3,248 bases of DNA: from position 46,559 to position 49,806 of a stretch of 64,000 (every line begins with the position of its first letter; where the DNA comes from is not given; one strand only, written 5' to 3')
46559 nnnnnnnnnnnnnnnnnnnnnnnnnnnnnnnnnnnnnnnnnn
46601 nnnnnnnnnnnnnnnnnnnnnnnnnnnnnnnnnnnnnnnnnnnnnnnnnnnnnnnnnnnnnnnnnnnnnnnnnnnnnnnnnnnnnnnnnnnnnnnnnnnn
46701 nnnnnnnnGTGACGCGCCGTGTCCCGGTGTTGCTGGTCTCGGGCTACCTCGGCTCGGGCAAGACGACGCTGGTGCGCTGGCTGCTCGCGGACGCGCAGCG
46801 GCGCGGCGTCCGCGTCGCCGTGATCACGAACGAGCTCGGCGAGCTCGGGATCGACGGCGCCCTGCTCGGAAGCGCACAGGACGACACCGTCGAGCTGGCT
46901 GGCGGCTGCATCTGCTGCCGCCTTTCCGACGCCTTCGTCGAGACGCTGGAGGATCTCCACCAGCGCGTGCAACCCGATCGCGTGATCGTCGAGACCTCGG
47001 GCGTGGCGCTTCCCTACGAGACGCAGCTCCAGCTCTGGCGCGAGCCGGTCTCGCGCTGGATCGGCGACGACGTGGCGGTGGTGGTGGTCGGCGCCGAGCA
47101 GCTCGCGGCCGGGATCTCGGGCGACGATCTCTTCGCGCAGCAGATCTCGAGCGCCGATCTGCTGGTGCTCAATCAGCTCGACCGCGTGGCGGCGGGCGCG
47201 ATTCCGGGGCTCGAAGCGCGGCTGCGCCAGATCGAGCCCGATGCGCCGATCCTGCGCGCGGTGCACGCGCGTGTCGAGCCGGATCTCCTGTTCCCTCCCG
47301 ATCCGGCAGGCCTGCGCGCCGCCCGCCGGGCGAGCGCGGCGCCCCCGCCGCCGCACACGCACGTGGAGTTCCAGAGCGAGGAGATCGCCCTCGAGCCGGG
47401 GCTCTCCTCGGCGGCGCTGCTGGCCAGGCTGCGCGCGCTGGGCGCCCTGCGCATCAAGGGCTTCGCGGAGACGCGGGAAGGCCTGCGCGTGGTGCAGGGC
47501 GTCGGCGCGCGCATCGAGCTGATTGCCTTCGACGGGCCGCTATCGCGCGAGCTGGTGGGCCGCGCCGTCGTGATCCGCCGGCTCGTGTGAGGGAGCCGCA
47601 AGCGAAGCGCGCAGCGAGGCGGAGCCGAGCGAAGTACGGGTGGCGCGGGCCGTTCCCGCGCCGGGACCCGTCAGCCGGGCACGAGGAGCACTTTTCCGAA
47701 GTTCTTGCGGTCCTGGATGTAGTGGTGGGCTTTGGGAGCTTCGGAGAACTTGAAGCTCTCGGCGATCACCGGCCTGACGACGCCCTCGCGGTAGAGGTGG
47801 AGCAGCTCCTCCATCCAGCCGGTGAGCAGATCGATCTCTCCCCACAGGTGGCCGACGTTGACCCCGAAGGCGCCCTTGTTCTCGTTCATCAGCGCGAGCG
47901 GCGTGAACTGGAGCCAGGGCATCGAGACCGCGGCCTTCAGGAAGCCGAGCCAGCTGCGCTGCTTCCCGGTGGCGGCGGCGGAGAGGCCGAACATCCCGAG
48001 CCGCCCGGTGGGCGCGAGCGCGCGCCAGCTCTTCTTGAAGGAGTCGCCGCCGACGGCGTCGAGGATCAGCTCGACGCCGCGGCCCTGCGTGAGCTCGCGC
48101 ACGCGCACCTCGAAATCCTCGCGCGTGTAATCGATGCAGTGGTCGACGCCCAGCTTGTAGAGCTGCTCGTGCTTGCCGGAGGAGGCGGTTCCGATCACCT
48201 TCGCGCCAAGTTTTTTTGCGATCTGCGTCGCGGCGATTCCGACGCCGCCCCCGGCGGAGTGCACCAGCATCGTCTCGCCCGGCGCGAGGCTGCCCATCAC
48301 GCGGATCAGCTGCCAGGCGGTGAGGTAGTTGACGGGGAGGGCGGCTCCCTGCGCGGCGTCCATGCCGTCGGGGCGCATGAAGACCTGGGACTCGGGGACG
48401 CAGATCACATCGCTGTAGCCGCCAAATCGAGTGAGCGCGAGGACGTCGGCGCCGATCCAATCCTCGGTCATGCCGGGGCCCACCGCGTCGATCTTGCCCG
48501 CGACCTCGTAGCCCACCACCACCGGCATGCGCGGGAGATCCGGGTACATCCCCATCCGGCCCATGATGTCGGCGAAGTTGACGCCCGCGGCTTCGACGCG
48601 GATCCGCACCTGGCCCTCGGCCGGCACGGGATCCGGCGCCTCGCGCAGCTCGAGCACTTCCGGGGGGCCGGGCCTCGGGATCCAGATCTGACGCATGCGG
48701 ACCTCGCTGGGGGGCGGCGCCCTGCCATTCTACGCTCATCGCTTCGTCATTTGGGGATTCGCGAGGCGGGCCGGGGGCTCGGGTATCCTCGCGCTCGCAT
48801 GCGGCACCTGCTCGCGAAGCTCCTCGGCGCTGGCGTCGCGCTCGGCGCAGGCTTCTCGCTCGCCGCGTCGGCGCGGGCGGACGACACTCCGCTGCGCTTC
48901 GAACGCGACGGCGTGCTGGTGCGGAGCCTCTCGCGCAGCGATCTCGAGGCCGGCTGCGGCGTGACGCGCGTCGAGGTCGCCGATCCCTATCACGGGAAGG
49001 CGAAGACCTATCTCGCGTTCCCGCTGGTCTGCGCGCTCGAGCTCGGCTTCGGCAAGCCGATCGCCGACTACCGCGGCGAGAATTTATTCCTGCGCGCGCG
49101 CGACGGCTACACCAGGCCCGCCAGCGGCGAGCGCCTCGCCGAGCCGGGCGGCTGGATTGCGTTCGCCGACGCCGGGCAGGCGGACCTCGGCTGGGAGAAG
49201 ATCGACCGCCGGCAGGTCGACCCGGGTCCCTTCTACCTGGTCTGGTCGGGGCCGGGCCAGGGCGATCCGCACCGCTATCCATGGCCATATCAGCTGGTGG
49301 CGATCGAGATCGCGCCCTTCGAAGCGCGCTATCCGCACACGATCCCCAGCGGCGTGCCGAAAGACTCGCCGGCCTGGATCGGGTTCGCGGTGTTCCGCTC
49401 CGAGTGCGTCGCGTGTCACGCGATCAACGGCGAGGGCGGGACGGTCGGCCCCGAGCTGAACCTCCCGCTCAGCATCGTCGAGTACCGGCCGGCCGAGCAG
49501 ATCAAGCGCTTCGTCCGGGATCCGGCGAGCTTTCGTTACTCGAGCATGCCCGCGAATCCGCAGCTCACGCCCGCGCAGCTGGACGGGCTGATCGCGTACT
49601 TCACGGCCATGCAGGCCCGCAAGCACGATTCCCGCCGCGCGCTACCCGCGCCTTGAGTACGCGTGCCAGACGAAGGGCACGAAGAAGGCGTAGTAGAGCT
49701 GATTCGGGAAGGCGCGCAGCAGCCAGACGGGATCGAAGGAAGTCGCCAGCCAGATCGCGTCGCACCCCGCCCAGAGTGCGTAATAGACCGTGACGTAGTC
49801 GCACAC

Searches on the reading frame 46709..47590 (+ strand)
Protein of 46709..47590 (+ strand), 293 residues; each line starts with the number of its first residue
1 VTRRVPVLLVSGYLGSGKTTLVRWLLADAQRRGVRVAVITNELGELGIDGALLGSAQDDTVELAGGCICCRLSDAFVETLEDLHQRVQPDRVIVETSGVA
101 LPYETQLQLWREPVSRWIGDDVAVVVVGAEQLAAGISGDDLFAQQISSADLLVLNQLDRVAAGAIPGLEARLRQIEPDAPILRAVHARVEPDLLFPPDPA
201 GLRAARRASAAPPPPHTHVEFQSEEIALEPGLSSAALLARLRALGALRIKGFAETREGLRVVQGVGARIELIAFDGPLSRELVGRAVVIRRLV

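Call 35: search_protein_families(library=pfam, proteins=[window:46709-47590:+], max_evalue=0.001)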
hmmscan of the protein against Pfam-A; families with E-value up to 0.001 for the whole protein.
window:46709-47590:+ (293 aa): 3 families
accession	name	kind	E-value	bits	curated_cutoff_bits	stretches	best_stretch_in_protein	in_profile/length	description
PF02492.25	cobW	-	5.6e-42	143.8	20.7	1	6-182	1-179/180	CobW/HypB/UreG, nucleotide-binding domain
PF13191.12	AAA_16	-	4.7e-05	24.4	32.6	1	4-40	23-59/167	AAA ATPase domain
PF03205.20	MobB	-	0.00016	22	26.6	1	7-45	1-39/133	Molybdopterin guanine dinucleotide synthesis protein B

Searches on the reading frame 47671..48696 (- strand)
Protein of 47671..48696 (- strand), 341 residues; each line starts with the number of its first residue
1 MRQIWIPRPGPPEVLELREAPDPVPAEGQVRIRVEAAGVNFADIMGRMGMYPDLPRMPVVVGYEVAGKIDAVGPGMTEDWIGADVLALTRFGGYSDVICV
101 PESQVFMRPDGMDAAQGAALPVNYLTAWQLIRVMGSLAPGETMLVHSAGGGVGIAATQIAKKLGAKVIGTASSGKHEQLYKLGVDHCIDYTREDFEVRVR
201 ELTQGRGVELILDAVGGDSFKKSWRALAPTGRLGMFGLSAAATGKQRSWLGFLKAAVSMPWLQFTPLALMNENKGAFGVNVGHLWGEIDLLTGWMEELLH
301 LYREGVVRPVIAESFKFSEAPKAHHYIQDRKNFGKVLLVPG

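Call 35: search_protein_families(library=pfam, proteins=[window:47671-48696:-], max_evalue=0.001)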
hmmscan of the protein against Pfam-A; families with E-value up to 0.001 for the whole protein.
window:47671-48696:- (341 aa): 3 families
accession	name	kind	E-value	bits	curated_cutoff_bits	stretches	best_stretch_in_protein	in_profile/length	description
PF13602.12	ADH_zinc_N_2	-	1.4e-24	88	27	1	182-338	1-134/134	Zinc-binding dehydrogenase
PF00107.32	ADH_zinc_N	-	1.3e-22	80.6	31.8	1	151-242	1-94/129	Zinc-binding dehydrogenase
PF08240.17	ADH_N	-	4.6e-13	49.8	23.5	1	27-109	2-103/104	Alcohol dehydrogenase GroES-like domain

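Call 68: search_protein_families(library=ncbifam, proteins=[window:47671-48696:-], max_evalue=1e-10)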
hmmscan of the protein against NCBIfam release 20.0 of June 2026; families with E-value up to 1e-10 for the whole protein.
window:47671-48696:- (341 aa): 15 families
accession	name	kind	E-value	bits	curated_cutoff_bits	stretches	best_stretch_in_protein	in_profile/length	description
TIGR02824.1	quinone_pig3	subfamily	1.4e-75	254.3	296.8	1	1-242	1-243/325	putative NAD(P)H quinone oxidoreductase, PIG3 family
NF008024.0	PRK10754.1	subfamily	3.3e-44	151.2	348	1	4-242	5-244/327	NADPH:quinone reductase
NF010344.0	PRK13771.1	subfamily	3.1e-35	121.7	349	1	92-237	116-255/334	putative alcohol dehydrogenase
NF041183.1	Pks2_ls1_myc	equivalog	1.8e-34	118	2400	1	6-234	1411-1640/2086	sulfolipid-1 biosynthesis phthioceranic/hydroxyphthioceranic acid synthase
NF041172.1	AcrlCoa_red_Thmprot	equivalog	1.6e-31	109.5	500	1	131-237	155-256/334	acryloyl-CoA reductase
TIGR02817.1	adh_fam_1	subfamily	5.2e-24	85.3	284.05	1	19-236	21-246/336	zinc-binding alcohol dehydrogenase family protein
TIGR02823.1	oxido_YhdH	subfamily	6.5e-20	71.2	297.25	1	26-243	25-248/324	acrylyl-CoA reductase family protein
TIGR01751.1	crot-CoA-red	equivalog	3e-17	62.4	378.55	1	89-202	137-253/398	crotonyl-CoA carboxylase/reductase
TIGR03989.1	Rxyl_3153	subfamily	3.9e-17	62.6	440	0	82-243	129-293/370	NDMA-dependent alcohol dehydrogenase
NF041097.1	keto_inos_dh_IolM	equivalog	4.1e-17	61.9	450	1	130-217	197-289/389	scyllo-inosose 3-dehydrogenase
NF058644.1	CurcmRedCuraProt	equivalog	4.4e-17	62.2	440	1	18-243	21-246/336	NADPH-dependent curcumin/dihydrocurcumin reductase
NF007489.0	PRK10083.1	equivalog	6.4e-17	61.5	376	0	12-85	9-81/339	Zn-dependent oxidoreductase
NF003808.0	PRK05396.1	equivalog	2.2e-15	56.4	380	1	88-241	115-267/341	L-threonine 3-dehydrogenase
TIGR00692.1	tdh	equivalog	2.4e-14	53.1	458.35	1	88-240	113-264/340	L-threonine 3-dehydrogenase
TIGR03451.1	mycoS_dep_FDH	equivalog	4.1e-14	52.2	512.9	0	135-239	172-278/358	S-(hydroxymethyl)mycothiol dehydrogenase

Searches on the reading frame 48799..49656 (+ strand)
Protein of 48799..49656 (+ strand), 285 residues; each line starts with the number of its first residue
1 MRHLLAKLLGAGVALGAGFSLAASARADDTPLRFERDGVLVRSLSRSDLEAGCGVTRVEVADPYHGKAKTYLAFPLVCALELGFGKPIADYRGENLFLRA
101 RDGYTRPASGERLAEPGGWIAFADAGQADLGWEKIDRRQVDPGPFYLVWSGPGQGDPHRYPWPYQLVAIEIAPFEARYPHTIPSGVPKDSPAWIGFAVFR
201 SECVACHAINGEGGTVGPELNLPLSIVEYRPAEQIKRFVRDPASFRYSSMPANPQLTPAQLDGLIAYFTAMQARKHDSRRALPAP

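Call 36: search_protein_families(library=pfam, proteins=[window:48799-49656:+], max_evalue=0.001)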
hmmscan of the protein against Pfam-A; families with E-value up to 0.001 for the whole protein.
window:48799-49656:+ (285 aa): 2 families
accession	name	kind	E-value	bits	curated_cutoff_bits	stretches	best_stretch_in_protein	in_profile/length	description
PF13442.11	Cytochrome_CBB3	-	3.6e-07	30.9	27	1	195-267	6-67/68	Cytochrome C oxidase, cbb3-type, subunit III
PF00034.26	Cytochrom_C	-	1.1e-06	30.2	21.3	1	195-267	4-85/90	Cytochrome c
